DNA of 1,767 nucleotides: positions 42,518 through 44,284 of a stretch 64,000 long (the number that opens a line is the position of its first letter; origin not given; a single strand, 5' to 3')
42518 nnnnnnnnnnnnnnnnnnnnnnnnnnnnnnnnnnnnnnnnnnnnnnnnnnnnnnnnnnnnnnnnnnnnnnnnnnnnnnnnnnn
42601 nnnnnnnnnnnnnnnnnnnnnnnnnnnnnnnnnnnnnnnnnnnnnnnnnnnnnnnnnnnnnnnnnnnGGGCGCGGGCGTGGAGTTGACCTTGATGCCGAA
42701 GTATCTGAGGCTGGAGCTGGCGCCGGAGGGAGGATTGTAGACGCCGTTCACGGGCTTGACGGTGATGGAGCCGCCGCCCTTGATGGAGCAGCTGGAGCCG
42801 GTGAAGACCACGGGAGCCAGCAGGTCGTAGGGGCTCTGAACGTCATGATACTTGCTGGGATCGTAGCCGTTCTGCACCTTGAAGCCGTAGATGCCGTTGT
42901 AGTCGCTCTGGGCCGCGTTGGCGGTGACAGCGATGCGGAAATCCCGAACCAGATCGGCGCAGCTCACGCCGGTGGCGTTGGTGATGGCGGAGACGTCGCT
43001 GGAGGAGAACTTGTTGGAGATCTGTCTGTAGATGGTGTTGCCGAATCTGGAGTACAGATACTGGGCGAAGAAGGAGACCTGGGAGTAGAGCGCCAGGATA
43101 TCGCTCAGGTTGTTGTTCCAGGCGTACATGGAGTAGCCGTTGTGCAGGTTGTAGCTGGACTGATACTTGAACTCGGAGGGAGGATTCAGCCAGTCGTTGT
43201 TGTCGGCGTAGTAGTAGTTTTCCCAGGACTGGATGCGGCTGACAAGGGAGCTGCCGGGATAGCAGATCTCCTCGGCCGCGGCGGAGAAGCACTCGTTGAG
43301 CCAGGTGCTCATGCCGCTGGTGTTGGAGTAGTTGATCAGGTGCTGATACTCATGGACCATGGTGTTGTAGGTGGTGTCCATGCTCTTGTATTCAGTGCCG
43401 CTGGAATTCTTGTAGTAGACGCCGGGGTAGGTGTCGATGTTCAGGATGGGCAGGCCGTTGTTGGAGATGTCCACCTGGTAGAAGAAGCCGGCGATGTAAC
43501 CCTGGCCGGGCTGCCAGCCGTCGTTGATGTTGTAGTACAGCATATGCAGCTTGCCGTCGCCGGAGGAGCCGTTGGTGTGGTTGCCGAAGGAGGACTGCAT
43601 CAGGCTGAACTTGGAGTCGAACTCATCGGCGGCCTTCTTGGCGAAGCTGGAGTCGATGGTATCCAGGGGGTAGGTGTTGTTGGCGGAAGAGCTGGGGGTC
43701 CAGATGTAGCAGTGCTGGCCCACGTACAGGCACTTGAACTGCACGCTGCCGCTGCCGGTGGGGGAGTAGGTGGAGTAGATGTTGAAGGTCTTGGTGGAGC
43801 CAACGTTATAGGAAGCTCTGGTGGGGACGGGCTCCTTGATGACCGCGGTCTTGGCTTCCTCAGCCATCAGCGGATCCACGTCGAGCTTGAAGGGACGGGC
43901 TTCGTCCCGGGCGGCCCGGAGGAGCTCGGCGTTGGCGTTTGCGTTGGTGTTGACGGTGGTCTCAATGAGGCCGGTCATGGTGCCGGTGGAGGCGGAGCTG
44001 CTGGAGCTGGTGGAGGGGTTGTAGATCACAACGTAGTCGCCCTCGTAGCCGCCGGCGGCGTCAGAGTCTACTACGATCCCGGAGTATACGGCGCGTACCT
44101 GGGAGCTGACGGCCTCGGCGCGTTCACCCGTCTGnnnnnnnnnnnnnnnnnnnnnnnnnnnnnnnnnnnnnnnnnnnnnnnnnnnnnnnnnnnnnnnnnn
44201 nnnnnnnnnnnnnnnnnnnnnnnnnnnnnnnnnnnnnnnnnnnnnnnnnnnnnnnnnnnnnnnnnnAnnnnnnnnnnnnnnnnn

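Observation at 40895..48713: Tandem giant secreted proteases with swapped catalytic heads on a shared, uncharacterised repeat stalk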

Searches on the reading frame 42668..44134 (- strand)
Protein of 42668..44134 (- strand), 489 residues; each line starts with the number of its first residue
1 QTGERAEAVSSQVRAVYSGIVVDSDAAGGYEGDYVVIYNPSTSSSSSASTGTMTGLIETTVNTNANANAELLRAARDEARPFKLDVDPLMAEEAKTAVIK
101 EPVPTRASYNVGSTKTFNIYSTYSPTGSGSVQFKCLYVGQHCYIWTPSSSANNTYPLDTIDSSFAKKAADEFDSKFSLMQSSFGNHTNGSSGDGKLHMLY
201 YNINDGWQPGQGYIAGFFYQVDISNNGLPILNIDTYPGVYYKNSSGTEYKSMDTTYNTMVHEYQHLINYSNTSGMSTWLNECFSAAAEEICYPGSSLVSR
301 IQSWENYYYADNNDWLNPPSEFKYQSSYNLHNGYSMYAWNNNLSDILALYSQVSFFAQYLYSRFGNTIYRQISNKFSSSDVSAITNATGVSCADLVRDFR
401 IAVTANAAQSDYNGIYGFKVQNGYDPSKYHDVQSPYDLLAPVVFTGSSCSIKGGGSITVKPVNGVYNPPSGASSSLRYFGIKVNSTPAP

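Call 7: search_protein_families(library=pfam, proteins=[window:42668-44134:-], max_evalue=10)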
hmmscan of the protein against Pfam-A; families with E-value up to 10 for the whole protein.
seq(489 aa): 3 families
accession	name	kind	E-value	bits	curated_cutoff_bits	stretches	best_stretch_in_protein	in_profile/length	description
PF11679.13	DUF3275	-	0.038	14.2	25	1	26-107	42-119/201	Protein of unknown function (DUF3275)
PF01551.29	Peptidase_M23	-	0.06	14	28.7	1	10-42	13-44/96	Peptidase family M23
PF13485.12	Peptidase_MA_2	-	0.3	11.3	32.4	1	248-289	59-104/201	Peptidase MA superfamily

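Call 8: search_solved_structures(query=window:42668-44134:-, max_evalue=10, show_alignments=2)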
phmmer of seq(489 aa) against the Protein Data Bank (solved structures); distinct sequences matched with E-value up to 10: 2.
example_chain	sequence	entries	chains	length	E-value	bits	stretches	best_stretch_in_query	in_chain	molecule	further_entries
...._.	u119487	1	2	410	1.9e-14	56.7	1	163-425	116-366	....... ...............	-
7bb9_A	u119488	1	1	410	1.2e-13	54.1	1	163-425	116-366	Lugdulysin E242Q Y315F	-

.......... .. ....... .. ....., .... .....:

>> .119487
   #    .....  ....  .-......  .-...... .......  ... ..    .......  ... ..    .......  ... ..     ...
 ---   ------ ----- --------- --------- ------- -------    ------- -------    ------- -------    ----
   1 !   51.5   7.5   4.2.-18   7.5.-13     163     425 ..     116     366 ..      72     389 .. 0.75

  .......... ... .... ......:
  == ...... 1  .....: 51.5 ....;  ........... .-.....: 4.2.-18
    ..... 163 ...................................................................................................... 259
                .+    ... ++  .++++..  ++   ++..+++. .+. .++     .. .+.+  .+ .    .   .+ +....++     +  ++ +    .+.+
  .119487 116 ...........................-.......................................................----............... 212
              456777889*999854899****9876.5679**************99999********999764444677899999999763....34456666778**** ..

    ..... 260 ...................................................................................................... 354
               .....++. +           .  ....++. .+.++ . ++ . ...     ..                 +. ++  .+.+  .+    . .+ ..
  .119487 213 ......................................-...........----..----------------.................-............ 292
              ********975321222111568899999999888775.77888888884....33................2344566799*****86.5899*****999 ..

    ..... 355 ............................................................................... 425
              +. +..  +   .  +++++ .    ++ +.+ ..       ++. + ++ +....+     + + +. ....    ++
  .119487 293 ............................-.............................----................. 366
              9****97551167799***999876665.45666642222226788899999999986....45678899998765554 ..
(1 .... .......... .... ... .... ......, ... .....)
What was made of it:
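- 42680..44134 (-): A metalloprotease head (aa 31-515): HEYQH 291-295, NECFS Glu311, Tyr380. The alignment to lugdulysin pairs HEYQH with HEYQH, WLNE with WLNE, and the Tyr with the residue mutated in the 7bb9 'E242Q Y315F' entry (call 8).
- On MEROPS M30 (hyicolysin / lugdulysin): Lugdulysin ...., E = 1.9e-14 over about 260 residues (call 8).
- Closest known: Lugdulysin / hyicolysin. Same: HEYQH, WLNE and the active-site Tyr all align (call 8).
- A matches lugdulysin at E = 1.9e-14, with HExxH, the downstream Glu and the Tyr aligned (call 8).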

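Call 13: find_homologous_proteins(query=window:42668-44134:-)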
Query seq(489 aa) (489 aa): 167 proteins with E <= 0.001 among 8000 candidates; the best 120 are listed.
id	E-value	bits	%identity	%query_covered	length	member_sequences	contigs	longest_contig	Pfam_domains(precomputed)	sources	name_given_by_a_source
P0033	1.5e-259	880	81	97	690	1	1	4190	PF09479.17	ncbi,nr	ncbi:MAG: InlB B-repeat-containing protein, partial [Oscillospiraceae bacterium]|nr:InlB B-repeat-co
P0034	2.6e-253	859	78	97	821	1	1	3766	PF09479.17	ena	-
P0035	3.1e-249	846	77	96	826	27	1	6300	PF09479.17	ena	-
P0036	3.2e-249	846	76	98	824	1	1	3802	PF09479.17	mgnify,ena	mgnify:CR=1 FL=1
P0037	2.1e-247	840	78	98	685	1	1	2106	PF09479.17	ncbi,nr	ncbi:MAG: InlB B-repeat-containing protein, partial [Oscillospiraceae bacterium]|nr:InlB B-repeat-co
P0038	2.5e-247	840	75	99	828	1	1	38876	-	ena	-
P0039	4.2e-245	832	76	97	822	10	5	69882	PF09479.17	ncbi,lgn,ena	-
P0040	7.8e-242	821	75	96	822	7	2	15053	-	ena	-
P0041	1.7e-230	784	71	99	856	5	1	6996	-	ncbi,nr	ncbi:MAG: InlB B-repeat-containing protein, partial [Clostridia bacterium]|nr:InlB B-repeat-containi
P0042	2.6e-229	780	71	97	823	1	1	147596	PF09479.17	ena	-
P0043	2.9e-228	777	75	91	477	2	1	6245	-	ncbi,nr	ncbi:MAG: hypothetical protein II069_04580, partial [Oscillospiraceae bacterium]|nr:hypothetical pro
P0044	3.0e-224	763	70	97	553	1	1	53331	-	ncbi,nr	ncbi:MAG: hypothetical protein IJL62_07635, partial [Clostridia bacterium]|nr:hypothetical protein [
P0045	1.6e-220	751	73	92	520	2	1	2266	-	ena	-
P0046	7.4e-220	749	69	99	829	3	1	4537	-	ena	-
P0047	1.1e-211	722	69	98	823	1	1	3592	PF22359.3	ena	-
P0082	5.3e-174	598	55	98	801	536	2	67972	PF00404.25,PF02368.25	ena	-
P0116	2.0e-168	579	55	96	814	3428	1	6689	PF00404.25,PF02368.25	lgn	-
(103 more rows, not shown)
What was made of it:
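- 42680..44134 (-): More than 160 homologs exist in Clostridia MAGs (call 13).
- On Listeria-Bacteroides repeat (Flg_new) surface proteins: NCBI names relatives 'InlB B-repeat-containing protein' (call 13).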

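Call 26: find_encoding_contigs(protein=P0039, flank=8000, max_places=3)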
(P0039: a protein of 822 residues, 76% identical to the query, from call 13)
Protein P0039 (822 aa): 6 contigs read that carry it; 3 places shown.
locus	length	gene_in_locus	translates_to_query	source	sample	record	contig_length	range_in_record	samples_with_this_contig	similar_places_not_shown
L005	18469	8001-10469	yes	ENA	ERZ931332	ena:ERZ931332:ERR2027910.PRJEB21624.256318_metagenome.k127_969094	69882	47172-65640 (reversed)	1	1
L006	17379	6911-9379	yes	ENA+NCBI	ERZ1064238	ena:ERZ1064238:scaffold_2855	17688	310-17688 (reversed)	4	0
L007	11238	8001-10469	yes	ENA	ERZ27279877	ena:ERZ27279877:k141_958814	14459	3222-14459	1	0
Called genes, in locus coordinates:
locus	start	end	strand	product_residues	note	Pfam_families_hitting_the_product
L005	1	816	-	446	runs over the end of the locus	-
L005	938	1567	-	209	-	-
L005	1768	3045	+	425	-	PF03313:SDH_alpha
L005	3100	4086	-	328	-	PF00224:PK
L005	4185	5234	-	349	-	PF04015:DUF362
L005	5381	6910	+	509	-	PF00070:Pyr_redox (faint), PF00890:FAD_binding_2, PF01266:DAO, PF01494:FAD_binding_3 (weak), PF01946:Thi4 (weak), PF12831:FAD_oxidored, PF13450:NAD_binding_8, PF01593:Amino_oxidase, +4 more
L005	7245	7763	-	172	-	PF13302:Acetyltransf_3, PF00583:Acetyltransf_1 (weak)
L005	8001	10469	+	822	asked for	PF09479:Flg_new (weak)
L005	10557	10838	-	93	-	-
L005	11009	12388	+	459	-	PF00999:Na_H_Exchanger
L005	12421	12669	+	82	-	-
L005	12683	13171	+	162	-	PF12672:DUF3793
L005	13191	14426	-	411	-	PF13660:DUF4147, PF05161:MOFRL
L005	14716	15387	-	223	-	PF08713:DNA_alkylation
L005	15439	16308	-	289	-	PF02698:DUF218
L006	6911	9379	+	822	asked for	PF09479:Flg_new (weak)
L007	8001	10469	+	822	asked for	PF09479:Flg_new (weak)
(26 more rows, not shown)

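Call 70: search_protein_families(library=pfam, proteins=[P0082, P0116], max_evalue=1)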
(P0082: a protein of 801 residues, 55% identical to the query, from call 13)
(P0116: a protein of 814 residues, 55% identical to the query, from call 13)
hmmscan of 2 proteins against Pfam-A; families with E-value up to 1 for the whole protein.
P0082 (801 aa): 3 families
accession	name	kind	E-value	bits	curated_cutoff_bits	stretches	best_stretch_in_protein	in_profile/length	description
PF02368.24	Big_2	-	1.5e-16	60.5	22.8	1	510-580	3-70/79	Bacterial Ig-like domain (group 2)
PF00404.24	Dockerin_1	-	2.1e-10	41.1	22.9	1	743-797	1-55/57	Dockerin type I domain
PF13485.12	Peptidase_MA_2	-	0.0081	16.4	32.4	1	263-415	61-194/201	Peptidase MA superfamily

P0116 (814 aa): 6 families
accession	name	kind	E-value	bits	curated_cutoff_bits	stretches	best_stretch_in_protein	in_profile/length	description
PF02368.24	Big_2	-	1.2e-10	41.6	22.8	1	522-590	3-68/79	Bacterial Ig-like domain (group 2)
PF00404.24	Dockerin_1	-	3e-07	31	22.9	1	755-808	1-54/57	Dockerin type I domain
PF13485.12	Peptidase_MA_2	-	0.0019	18.5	32.4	1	282-419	67-186/201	Peptidase MA superfamily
PF02415.23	Chlam_PMP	-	0.015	16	20.6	1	469-485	1-16/19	Chlamydia polymorphic membrane protein (Chlamydia_PMP) repeat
PF12173.13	BacteriocIIc_cy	-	0.1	13.3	27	1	378-426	32-80/91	Bacteriocin class IIc cyclic gassericin A-like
PF01105.29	EMP24_GP25L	-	0.27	11.7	25.9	1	666-721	17-77/182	emp24/gp25L/p24 family/GOLD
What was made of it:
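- The same heads carry dockerins elsewhere (calls 13, 70).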
